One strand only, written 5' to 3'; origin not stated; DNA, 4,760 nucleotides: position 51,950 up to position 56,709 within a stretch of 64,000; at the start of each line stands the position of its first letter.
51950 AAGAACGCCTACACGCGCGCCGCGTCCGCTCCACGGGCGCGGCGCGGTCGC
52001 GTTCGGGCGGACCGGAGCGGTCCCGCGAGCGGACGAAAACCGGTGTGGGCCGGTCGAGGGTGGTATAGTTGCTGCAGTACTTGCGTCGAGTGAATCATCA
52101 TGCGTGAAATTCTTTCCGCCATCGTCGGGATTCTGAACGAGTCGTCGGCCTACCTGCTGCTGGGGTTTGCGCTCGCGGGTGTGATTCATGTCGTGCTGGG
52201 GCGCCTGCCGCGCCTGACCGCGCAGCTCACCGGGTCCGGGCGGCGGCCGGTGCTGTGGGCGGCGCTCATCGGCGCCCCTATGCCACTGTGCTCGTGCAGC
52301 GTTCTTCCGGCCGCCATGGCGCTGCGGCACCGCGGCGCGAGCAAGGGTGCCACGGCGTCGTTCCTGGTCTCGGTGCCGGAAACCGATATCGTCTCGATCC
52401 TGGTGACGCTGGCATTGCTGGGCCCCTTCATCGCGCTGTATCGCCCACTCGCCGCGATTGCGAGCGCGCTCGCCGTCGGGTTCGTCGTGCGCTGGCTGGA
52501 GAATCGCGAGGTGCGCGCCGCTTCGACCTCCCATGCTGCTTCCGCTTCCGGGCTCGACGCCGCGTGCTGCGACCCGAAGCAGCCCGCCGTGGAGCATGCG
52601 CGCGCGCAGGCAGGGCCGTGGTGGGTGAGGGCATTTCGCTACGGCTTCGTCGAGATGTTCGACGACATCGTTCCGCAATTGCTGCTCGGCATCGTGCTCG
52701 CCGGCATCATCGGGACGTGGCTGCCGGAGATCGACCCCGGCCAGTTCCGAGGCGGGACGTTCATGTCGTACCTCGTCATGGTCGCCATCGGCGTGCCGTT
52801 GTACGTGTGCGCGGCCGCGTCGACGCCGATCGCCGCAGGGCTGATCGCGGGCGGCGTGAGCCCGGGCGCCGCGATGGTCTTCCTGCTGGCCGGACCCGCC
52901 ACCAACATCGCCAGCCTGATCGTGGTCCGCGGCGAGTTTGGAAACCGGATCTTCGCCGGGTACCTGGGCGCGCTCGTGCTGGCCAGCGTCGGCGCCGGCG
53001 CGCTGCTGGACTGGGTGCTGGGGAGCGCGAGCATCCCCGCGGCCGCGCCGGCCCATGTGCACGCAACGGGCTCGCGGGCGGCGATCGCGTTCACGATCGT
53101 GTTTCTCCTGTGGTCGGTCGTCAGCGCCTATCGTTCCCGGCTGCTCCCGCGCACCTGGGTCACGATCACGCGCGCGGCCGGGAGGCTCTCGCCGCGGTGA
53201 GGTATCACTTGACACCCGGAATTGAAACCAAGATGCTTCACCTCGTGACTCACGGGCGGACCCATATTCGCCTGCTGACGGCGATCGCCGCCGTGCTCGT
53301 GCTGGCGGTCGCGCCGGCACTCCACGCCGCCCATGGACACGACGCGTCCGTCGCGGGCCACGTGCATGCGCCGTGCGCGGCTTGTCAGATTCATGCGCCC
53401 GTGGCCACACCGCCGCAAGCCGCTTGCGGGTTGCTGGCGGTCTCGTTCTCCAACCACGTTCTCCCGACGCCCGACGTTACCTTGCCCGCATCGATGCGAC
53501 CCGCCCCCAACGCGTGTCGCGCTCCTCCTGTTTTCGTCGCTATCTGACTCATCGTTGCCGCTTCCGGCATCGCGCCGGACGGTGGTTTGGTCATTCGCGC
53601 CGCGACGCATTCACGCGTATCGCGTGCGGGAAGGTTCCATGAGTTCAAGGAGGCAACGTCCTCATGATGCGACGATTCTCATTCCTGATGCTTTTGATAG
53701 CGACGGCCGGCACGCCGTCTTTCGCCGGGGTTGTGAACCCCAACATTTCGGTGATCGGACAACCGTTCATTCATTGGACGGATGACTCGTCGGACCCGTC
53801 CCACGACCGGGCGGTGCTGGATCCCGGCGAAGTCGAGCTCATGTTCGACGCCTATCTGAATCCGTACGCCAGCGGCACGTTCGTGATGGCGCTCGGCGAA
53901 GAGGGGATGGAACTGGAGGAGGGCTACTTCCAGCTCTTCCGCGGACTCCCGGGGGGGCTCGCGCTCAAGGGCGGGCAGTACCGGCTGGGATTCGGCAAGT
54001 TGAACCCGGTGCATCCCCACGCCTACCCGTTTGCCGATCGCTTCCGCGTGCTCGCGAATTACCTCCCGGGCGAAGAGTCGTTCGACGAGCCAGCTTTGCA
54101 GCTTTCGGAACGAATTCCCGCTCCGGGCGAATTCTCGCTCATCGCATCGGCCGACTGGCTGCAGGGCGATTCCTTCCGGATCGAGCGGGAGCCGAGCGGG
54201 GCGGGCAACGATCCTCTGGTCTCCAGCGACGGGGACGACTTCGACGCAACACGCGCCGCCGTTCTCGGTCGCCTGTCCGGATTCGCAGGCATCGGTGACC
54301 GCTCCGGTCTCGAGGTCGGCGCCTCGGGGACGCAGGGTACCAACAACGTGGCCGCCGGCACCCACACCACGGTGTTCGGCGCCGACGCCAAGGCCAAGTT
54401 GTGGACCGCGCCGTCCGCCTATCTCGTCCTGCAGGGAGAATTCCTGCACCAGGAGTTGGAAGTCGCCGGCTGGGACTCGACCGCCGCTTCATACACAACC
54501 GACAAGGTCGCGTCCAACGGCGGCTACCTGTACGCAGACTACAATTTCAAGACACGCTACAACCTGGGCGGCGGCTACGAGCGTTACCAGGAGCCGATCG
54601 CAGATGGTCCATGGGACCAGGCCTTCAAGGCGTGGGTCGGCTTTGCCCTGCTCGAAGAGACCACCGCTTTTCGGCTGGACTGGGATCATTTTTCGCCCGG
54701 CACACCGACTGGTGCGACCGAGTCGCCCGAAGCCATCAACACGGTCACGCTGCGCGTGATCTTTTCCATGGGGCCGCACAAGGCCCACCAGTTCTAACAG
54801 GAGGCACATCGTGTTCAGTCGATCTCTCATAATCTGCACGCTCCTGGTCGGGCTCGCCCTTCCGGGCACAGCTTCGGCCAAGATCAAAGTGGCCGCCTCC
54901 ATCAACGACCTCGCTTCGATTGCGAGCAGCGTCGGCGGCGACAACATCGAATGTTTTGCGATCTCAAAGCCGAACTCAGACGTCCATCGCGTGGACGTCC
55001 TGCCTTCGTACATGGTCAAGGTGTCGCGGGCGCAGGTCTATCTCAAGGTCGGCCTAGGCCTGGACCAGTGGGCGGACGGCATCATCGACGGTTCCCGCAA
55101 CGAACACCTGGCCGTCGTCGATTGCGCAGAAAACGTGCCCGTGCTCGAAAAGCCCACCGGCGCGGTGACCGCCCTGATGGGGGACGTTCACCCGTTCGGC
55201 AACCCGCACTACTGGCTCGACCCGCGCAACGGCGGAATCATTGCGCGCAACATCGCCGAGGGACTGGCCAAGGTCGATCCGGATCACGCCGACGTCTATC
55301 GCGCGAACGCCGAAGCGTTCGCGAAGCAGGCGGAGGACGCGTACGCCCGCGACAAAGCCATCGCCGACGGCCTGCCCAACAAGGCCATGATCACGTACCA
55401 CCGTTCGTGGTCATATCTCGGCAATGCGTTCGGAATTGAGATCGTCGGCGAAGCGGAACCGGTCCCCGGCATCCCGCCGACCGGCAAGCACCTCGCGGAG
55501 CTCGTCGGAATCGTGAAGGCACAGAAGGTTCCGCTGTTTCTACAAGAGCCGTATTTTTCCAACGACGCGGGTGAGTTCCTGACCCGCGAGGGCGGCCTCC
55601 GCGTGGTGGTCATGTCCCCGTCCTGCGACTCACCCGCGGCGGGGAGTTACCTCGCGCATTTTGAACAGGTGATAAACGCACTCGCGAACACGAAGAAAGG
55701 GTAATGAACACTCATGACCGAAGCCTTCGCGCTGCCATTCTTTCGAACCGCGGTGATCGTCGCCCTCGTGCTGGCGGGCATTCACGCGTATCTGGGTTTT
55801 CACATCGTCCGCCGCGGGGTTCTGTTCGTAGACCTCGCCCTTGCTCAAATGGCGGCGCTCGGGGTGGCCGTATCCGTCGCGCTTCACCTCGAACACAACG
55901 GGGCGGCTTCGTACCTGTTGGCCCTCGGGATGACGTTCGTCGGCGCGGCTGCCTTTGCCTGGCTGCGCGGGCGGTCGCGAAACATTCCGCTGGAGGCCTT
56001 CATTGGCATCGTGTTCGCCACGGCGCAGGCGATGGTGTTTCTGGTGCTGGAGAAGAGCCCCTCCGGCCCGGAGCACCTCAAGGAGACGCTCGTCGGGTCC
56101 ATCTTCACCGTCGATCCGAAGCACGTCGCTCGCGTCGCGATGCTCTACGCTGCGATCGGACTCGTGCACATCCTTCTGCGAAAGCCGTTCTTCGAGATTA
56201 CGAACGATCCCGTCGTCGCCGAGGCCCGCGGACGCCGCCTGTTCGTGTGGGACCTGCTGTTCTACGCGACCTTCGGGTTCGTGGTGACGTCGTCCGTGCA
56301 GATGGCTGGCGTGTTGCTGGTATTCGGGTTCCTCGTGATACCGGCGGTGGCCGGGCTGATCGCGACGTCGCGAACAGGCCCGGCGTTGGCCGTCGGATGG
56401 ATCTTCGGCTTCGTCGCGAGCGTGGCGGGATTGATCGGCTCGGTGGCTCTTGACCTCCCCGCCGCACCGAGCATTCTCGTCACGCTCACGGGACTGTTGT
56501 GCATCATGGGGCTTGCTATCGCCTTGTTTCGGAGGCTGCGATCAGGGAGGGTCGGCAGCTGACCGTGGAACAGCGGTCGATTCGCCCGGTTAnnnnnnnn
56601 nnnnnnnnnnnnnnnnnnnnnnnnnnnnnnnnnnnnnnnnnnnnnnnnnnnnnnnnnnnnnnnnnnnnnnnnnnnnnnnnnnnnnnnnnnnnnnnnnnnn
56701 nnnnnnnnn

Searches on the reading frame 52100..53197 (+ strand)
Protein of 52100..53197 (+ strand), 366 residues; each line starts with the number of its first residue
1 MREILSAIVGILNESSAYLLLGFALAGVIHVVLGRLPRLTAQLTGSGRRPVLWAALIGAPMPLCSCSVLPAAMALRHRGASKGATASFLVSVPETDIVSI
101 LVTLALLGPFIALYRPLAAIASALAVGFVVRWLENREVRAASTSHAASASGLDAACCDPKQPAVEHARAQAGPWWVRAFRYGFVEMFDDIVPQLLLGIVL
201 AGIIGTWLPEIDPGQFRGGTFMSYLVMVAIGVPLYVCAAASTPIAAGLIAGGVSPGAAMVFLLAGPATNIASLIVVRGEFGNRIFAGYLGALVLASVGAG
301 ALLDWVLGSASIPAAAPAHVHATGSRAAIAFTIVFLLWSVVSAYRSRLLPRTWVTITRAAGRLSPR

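Call 72: search_protein_families(library=ncbifam, proteins=[window:52100-53197:+], max_evalue=0.001)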
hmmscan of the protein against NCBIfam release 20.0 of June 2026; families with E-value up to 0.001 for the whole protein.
window:52100-53197:+ (366 aa): 2 families
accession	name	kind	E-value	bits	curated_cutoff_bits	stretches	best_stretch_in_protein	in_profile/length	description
NF033936.1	CuZnOut_SO0444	equivalog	3.5e-96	322.4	300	1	10-340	3-346/351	SO_0444 family Cu/Zn efflux transporter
NF040736.1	efflux_SaoE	equivalog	3e-40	138.6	325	1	2-312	5-303/352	efflux transporter SaoE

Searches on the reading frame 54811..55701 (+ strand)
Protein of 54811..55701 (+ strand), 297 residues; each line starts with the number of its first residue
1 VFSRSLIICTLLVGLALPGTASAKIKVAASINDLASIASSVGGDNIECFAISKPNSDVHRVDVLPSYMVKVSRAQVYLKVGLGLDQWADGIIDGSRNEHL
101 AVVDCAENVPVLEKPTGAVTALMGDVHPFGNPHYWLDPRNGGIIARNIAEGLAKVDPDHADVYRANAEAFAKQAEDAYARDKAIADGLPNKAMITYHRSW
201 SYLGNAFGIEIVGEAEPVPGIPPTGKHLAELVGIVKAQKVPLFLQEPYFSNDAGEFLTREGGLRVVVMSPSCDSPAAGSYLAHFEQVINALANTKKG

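Call 72: search_protein_families(library=ncbifam, proteins=[window:54811-55701:+], max_evalue=0.001)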
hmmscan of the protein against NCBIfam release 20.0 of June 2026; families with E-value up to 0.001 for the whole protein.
window:54811-55701:+ (297 aa): 8 families
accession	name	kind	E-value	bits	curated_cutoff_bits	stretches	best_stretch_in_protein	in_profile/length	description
NF040870.1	AztC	equivalog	1.6e-29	103.2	350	1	27-287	1-269/277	zinc ABC transporter substrate-binding protein AztC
NF053842.1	MnTportMntCDein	equivalog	3.4e-25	88.8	400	1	22-266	3-249/281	manganese ABC transporter substrate-binding protein MntC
TIGR03772.1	anch_rpt_subst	equivalog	8.4e-21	74.1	350.45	1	125-264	311-454/486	anchored repeat ABC transporter, substrate-binding protein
NF033605.1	Zn_bnd_ABC_AdcA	exception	7.9e-16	58.1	700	1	22-260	32-281/517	zinc ABC transporter substrate-binding lipoprotein AdcA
NF053703.1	Mn_SBP_EfaA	exception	1.7e-15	57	485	1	22-262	33-272/310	Mn/Fe ABC transporter substrate-binding lipoprotein EfaA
NF007091.2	PRK09545.1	equivalog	2.3e-15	56.6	268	1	5-274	5-293/318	zinc ABC transporter substrate-binding protein ZnuA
NF040928.1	ABC_lipo_SloC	subfamily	9.4e-14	51.2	525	1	21-210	24-213/304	metal ABC transporter substrate-binding lipoprotein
NF047355.1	ABC_bind_Mn_Staph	exception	1.8e-09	37.3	500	1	22-210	30-219/309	manganese ABC transporter substrate-binding lipoprotein MntC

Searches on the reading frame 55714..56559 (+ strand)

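Call 72: search_protein_families(library=ncbifam, proteins=[window:55714-56559:+], max_evalue=0.001)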
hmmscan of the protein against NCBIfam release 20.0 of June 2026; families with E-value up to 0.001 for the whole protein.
window:55714-56559:+ (282 aa): 4 families
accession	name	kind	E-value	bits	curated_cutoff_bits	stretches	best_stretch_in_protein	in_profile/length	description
TIGR03770.1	anch_rpt_perm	equivalog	1.4e-21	77.5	296.8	1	6-260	13-261/270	anchored repeat-type ABC transporter permease subunit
NF040871.1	AztB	equivalog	3.2e-21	76.2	280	1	2-256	4-252/254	zinc ABC transporter permease AztB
NF040927.1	ABC_perm_SloB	subfamily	2.1e-11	44.1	460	1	7-264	9-259/271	metal ABC transporter permease subunit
NF007089.0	PRK09543.1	equivalog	3.5e-08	33.3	284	1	15-266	10-254/261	zinc ABC transporter permease subunit ZnuB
